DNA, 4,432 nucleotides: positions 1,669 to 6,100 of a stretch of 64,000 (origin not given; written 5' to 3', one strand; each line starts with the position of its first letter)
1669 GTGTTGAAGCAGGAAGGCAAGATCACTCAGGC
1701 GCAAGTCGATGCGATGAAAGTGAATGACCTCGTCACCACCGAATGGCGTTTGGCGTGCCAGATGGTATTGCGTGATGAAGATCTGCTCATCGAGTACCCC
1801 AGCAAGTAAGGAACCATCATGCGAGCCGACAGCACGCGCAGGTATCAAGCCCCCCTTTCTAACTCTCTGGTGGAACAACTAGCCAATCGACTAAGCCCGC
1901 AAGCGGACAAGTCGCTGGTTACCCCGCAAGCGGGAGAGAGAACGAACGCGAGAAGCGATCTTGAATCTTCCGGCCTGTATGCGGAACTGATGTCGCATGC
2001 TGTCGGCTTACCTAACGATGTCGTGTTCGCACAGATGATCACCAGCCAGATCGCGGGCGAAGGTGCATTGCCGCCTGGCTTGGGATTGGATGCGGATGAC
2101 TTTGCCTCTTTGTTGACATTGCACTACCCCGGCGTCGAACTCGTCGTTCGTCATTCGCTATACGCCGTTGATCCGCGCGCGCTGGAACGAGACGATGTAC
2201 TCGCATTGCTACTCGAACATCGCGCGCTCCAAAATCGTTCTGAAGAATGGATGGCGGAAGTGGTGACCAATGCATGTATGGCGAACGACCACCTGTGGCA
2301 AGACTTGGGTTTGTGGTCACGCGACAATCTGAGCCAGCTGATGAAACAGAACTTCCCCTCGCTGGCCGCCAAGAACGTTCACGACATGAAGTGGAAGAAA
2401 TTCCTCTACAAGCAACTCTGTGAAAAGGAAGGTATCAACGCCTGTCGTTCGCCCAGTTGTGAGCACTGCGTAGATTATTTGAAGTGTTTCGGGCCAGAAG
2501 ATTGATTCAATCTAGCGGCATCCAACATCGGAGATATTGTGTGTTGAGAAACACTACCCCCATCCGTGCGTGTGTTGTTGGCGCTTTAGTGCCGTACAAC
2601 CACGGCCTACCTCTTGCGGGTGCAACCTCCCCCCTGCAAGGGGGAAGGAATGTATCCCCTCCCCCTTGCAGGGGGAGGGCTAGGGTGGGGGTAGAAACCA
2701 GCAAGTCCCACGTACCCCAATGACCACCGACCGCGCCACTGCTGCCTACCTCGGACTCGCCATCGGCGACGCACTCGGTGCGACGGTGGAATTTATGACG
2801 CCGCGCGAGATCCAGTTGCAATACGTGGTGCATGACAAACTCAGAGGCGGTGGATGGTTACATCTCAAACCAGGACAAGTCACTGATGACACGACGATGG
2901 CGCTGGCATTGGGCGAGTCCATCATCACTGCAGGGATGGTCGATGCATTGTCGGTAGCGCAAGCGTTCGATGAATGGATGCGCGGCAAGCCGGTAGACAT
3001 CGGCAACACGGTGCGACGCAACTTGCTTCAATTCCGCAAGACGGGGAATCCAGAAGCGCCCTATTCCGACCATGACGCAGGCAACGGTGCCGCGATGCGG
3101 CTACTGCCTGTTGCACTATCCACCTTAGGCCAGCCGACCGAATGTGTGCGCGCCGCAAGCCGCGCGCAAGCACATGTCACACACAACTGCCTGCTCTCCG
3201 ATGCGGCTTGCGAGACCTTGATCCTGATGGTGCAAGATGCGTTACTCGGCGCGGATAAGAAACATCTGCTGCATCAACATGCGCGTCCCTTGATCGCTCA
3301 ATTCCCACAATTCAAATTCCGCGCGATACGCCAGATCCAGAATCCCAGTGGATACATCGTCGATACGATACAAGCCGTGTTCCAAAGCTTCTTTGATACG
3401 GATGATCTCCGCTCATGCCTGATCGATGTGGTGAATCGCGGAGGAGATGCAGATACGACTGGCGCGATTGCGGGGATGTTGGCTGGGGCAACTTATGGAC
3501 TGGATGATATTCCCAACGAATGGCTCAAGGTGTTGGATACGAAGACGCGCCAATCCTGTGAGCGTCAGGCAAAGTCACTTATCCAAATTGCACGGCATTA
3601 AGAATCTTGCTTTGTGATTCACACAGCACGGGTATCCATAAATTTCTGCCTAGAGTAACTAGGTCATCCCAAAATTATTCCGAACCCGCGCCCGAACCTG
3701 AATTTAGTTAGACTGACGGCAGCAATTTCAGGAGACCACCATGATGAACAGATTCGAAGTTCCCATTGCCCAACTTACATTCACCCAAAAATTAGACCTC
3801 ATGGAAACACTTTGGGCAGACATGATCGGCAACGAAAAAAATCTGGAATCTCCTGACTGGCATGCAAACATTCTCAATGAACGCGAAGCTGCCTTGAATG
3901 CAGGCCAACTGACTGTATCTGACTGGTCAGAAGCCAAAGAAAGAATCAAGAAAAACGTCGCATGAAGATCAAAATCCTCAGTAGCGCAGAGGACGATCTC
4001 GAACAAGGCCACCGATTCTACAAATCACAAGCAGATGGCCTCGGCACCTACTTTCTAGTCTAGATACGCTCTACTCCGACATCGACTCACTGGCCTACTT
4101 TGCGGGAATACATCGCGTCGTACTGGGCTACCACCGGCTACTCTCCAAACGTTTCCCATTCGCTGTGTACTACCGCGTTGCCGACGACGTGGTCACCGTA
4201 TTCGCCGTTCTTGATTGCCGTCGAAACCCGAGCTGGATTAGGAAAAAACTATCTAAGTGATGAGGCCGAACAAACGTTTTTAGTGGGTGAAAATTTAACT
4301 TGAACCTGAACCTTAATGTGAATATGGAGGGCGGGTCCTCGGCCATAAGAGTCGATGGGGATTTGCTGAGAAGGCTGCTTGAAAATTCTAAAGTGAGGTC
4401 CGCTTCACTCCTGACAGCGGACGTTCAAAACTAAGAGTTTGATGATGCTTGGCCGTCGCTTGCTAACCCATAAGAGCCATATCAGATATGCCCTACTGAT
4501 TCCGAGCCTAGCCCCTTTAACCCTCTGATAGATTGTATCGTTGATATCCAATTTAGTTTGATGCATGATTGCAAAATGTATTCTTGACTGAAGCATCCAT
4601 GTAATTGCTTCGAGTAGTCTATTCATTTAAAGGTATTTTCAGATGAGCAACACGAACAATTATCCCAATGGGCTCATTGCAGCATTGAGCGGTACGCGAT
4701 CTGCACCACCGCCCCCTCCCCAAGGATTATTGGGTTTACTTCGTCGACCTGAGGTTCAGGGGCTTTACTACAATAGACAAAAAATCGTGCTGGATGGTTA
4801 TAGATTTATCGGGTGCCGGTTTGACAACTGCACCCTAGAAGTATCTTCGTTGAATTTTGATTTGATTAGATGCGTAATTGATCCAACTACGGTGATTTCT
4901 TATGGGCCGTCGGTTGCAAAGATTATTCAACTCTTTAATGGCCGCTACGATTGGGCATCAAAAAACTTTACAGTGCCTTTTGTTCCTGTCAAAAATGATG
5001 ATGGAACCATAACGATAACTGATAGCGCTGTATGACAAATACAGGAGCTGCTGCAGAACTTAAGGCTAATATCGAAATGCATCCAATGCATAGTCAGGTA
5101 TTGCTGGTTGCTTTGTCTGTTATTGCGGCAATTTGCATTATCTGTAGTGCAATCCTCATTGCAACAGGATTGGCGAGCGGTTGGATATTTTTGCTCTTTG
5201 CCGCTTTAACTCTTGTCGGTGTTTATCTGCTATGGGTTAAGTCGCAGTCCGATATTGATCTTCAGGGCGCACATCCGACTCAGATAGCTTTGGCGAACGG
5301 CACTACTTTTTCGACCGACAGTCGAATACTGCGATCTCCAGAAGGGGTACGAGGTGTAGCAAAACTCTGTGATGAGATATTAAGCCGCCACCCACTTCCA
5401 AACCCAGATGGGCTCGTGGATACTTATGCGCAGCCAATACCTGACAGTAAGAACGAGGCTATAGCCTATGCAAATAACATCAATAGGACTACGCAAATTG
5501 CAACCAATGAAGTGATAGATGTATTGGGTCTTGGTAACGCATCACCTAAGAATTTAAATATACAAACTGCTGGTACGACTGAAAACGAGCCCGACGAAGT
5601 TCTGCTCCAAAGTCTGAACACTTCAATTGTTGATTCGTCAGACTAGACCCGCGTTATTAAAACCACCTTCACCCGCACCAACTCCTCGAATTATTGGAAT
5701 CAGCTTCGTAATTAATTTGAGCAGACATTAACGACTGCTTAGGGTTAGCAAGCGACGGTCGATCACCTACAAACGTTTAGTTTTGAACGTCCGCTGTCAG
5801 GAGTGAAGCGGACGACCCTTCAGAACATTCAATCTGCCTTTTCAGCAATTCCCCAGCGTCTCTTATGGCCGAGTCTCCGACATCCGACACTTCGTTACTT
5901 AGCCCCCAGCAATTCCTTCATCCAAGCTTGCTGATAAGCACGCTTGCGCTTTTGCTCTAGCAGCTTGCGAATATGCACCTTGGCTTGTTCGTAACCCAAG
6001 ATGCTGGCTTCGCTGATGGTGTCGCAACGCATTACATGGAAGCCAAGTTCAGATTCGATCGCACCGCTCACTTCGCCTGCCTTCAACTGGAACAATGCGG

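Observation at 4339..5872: AT-richer two-gene cassette bracketed by 131-nt inverted repeats between draG and nifM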

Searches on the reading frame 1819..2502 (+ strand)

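Call 10: search_protein_families(library=pfam, proteins=[window:1819-2502:+], max_evalue=0.01)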
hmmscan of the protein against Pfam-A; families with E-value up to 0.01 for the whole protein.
window:1819-2502:+ (228 aa): 1 family
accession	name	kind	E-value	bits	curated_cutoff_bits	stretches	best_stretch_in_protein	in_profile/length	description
PF04891.17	NifQ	-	4.2e-58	196.7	27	1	69-225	1-159/159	NifQ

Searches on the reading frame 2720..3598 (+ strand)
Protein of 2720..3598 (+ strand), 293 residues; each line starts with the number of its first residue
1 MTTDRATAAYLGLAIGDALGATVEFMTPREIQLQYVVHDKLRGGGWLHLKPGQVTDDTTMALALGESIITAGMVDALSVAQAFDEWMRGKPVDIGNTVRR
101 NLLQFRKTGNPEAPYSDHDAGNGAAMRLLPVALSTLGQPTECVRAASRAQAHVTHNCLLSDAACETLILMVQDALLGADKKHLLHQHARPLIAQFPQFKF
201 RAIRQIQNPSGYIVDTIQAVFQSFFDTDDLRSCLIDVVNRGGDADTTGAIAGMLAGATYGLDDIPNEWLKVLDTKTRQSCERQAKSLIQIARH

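Call 10: search_protein_families(library=pfam, proteins=[window:2720-3598:+], max_evalue=0.01)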
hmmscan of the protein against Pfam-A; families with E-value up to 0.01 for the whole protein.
window:2720-3598:+ (293 aa): 1 family
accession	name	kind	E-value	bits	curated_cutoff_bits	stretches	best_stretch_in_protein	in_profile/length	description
PF03747.19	ADP_ribosyl_GH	-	2.7e-61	208.2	26.2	1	9-266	2-286/287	ADP-ribosylglycohydrolase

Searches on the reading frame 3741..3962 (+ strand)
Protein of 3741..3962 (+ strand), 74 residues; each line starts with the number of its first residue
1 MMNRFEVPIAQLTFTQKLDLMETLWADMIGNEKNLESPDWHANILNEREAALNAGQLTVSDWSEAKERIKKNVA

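Call 10: search_protein_families(library=pfam, proteins=[window:3741-3962:+], max_evalue=0.01)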
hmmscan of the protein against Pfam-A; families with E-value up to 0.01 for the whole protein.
window:3741-3962:+ (74 aa): 1 family
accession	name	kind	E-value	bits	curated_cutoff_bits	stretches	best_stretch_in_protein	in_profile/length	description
PF09720.15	Unstab_antitox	-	8.1e-12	45.4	23.3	1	12-65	2-54/54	Putative addiction module component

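Call 76: search_protein_families(library=padloc, proteins=[window:3741-3962:+], max_evalue=1)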
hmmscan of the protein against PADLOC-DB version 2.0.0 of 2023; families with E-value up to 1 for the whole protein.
window:3741-3962:+ (74 aa): 0 families

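Call 77: search_protein_families(library=ncbifam, proteins=[window:3741-3962:+], max_evalue=0.01)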
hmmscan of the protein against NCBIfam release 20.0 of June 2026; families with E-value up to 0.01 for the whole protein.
window:3741-3962:+ (74 aa): 1 family
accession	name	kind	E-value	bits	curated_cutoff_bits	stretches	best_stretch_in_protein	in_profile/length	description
TIGR02574.1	stabl_TIGR02574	hypoth_equivalog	0.0059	16.6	31.9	1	9-71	2-64/65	putative addiction module component, TIGR02574 family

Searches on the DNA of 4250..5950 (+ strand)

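Call 32: search_rna_families(source=window, start=4250, end=5950, threshold=evalue, max_evalue=10)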
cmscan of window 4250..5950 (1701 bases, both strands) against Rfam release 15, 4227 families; matches with E-value up to 10: 3.
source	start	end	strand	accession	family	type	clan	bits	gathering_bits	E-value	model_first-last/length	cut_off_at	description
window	5826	5866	-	RF01360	CRISPR-DR47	Gene; CRISPR;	-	19.4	39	1.7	1-37/37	no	CRISPR RNA direct repeat element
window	5173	5256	+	RF02866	ncS16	Gene; sRNA;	-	16.3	48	4.4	1-83/83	no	Burkholderia sRNA 16 (Bc_KC_sr1)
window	5460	5567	+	RF00117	C0719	Gene; sRNA;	-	11.2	50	8.5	1-222/222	no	C0719 RNA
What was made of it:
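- Tried and rejected: The only CRISPR model hit is 19 bits at E=1.7, and it lies elsewhere in the arm (call 32).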

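Call 59: search_dna_similar(query=window:4326-4480:+, collection=plasmids, mode=distant, max_evalue=1, max_rows=15)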
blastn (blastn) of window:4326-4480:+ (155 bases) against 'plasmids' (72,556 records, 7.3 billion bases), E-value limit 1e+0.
No match.

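Call 60: search_dna_similar(query=window:4326-4480:+, collection=phages, mode=distant, max_evalue=1, max_rows=15)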
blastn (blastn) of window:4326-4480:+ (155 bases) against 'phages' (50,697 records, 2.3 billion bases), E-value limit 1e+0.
Records with a match: 2; places in all: 2; records where one place covers at least 80% of the query: 0.
Best place of each record, by identity: 80-90% 2.
By first word of the organism name: bajarodmic 2.
By host as written in the record: - 2.
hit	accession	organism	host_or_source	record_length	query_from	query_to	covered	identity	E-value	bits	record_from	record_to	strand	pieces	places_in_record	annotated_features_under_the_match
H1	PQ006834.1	bajarodmic virus 48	Chaetodipus arenarius feces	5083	111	139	19%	89.7%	5e-1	40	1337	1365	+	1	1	major capsid protein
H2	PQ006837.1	bajarodmic virus 48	Chaetodipus arenarius feces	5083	111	139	19%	89.7%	5e-1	40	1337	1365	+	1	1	major capsid protein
